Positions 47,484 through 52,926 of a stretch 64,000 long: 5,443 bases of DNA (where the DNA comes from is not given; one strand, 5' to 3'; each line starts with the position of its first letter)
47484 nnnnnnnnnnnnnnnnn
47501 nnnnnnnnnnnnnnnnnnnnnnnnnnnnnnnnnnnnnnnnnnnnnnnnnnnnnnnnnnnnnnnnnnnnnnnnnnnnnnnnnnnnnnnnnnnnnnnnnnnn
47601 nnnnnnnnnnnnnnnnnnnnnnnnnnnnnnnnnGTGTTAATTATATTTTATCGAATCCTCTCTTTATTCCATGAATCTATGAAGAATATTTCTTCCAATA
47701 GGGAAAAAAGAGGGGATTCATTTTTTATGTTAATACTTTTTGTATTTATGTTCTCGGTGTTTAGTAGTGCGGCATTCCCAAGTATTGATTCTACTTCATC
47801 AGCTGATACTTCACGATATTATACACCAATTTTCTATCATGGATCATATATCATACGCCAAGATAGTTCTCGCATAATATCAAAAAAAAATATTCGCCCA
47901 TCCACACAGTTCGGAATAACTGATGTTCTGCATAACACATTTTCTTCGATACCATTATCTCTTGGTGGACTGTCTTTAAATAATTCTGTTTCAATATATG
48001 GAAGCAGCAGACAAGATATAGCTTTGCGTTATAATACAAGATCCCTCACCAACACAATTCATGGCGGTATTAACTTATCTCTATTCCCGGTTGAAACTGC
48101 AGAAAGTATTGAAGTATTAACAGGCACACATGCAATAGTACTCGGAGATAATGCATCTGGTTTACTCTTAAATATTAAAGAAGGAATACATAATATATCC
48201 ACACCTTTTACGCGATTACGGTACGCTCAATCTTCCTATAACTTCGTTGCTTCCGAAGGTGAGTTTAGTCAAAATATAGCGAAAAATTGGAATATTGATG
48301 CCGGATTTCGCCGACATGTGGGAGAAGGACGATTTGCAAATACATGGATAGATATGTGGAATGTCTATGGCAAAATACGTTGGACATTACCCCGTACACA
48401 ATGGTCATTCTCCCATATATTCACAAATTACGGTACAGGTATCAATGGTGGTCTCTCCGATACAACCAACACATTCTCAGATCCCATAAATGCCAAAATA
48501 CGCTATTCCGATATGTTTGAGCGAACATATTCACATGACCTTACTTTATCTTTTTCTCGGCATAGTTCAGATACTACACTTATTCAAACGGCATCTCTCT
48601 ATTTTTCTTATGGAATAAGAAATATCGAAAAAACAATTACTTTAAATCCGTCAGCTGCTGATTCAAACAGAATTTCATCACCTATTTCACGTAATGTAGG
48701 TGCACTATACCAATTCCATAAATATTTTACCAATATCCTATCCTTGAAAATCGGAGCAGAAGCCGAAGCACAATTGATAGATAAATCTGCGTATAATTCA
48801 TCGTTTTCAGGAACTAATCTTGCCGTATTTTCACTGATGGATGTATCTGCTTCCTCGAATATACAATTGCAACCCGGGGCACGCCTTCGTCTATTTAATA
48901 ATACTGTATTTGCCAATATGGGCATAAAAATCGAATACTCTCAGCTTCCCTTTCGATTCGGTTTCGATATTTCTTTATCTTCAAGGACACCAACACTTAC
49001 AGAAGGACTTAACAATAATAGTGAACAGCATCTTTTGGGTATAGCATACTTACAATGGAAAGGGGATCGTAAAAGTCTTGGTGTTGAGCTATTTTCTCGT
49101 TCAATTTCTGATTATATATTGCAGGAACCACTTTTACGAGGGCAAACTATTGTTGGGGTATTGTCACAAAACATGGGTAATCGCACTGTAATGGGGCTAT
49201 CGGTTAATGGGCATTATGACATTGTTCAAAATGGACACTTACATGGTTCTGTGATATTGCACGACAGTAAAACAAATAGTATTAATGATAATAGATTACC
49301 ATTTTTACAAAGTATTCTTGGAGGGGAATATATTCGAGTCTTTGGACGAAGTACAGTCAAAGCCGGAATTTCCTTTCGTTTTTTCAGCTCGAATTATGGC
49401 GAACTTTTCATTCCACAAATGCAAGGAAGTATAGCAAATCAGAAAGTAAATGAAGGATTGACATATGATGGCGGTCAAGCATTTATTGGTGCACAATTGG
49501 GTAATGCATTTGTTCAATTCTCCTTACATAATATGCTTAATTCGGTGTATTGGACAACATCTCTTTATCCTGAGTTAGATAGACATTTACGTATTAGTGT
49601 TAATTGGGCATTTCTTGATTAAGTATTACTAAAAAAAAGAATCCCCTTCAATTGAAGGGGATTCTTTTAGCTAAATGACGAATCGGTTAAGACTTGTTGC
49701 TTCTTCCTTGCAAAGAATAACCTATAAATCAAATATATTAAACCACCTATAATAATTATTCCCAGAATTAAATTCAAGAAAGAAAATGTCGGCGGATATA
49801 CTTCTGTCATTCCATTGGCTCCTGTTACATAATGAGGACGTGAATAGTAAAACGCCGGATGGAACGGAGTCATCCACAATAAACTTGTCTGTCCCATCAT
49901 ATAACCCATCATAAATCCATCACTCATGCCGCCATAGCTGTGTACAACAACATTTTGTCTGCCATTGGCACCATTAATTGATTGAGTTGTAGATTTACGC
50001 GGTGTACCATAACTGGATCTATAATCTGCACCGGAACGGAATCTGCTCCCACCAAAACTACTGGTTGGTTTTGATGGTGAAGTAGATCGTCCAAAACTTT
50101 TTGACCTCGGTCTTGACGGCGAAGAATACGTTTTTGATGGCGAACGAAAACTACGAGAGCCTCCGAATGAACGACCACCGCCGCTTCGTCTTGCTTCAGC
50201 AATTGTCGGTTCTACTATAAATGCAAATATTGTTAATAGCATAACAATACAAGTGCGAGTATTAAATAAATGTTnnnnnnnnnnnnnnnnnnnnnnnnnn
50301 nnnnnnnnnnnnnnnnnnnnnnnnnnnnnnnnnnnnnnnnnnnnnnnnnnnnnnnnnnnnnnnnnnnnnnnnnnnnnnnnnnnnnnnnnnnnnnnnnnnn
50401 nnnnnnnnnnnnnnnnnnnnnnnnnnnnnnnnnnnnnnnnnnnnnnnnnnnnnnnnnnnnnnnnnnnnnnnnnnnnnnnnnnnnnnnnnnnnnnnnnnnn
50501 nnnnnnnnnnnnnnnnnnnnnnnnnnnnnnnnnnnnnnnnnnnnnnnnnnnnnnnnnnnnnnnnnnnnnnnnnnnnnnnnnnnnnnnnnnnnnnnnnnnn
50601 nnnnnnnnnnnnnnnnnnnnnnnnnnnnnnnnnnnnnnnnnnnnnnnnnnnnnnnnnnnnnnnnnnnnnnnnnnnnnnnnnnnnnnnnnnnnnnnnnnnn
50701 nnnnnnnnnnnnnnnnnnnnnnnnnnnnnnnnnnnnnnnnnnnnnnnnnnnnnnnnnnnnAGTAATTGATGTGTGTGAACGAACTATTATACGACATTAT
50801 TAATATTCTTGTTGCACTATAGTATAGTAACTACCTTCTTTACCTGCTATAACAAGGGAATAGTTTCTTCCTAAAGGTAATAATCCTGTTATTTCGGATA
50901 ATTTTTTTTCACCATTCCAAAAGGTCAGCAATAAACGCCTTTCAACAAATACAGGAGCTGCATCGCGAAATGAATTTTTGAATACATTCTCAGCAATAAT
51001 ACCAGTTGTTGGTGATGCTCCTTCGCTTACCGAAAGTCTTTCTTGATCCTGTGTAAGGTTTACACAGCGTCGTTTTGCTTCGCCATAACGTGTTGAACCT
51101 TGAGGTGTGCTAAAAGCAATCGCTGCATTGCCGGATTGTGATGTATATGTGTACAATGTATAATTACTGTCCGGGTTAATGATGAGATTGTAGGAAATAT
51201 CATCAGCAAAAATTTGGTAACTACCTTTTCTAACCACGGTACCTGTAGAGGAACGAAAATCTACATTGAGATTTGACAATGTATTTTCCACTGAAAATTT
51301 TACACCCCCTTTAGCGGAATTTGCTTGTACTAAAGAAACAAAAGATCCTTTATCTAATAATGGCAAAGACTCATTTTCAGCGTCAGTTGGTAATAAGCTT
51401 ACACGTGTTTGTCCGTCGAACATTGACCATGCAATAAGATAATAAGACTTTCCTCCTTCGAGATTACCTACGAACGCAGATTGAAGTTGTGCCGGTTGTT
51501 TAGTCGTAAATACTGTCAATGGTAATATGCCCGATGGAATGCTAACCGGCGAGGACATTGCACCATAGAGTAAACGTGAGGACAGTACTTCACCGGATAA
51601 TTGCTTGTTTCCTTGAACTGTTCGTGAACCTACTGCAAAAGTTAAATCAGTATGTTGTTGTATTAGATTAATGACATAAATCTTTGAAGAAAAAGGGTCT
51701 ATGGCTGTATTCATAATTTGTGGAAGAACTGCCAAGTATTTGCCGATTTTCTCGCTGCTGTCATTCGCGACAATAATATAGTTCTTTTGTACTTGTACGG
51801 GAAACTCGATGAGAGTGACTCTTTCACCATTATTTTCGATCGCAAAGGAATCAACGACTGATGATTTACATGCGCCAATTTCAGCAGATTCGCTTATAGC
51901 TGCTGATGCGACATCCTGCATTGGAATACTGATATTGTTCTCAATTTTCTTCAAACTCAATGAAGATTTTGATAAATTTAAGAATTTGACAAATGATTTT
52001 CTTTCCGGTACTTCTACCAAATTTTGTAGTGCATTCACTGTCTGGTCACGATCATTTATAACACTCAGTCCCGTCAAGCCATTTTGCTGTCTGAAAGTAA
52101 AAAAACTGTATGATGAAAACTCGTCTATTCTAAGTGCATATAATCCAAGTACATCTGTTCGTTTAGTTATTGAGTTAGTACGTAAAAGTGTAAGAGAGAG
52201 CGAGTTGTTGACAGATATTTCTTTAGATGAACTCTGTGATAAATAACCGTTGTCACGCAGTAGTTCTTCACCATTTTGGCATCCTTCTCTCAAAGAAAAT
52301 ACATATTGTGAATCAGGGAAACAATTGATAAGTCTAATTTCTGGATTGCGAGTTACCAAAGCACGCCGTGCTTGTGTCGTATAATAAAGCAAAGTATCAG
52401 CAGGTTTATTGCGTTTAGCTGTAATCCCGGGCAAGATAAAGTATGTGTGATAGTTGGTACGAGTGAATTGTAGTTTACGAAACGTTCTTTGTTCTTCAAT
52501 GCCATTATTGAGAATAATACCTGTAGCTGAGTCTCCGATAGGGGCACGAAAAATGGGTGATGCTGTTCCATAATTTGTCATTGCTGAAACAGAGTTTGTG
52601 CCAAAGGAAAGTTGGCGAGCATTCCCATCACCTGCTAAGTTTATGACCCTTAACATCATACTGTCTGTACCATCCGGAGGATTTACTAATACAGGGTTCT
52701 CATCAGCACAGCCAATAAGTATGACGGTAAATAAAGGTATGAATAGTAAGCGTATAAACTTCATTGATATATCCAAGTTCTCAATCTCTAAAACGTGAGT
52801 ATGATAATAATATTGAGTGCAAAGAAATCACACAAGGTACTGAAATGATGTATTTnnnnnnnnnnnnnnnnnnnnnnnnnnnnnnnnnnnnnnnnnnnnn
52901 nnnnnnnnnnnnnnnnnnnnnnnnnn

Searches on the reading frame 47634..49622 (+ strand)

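Call 100: search_protein_families(library=pfam, proteins=[window:47634-49622:+], max_evalue=0.00001)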
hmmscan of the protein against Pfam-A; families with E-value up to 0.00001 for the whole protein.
window:47634-49622:+ (662 aa): 1 family
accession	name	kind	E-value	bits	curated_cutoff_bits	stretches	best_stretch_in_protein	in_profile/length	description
PF07715.20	Plug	-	2.6e-06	28.3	23.9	1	78-176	8-105/107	TonB-dependent Receptor Plug Domain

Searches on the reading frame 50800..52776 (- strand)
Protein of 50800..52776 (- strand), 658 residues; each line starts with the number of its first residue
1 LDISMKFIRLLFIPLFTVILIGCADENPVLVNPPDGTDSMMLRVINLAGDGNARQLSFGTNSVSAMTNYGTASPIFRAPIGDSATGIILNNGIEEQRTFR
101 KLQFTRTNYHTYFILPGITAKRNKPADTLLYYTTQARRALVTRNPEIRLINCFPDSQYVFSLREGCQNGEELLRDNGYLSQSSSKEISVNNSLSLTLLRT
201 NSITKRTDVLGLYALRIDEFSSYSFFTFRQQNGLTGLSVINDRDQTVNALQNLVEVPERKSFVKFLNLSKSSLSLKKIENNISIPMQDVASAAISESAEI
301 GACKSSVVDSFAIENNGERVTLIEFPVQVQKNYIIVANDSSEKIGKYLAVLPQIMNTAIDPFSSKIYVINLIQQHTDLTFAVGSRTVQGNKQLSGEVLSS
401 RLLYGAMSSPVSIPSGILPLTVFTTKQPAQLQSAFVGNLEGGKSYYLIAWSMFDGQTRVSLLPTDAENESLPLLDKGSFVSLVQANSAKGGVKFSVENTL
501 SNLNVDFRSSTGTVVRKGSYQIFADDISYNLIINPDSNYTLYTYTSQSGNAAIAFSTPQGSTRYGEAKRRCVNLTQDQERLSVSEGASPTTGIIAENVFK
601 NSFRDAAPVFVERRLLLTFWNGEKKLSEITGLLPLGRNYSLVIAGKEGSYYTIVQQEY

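Call 100: search_protein_families(library=pfam, proteins=[window:50800-52776:-], max_evalue=0.00001)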
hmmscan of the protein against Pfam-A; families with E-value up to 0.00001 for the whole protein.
window:50800-52776:- (658 aa): 1 family
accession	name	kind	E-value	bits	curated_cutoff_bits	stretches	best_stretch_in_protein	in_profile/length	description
PF14344.12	DUF4397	-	3.1e-09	37.8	30.6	0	365-465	2-93/119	Domain of unknown function (DUF4397)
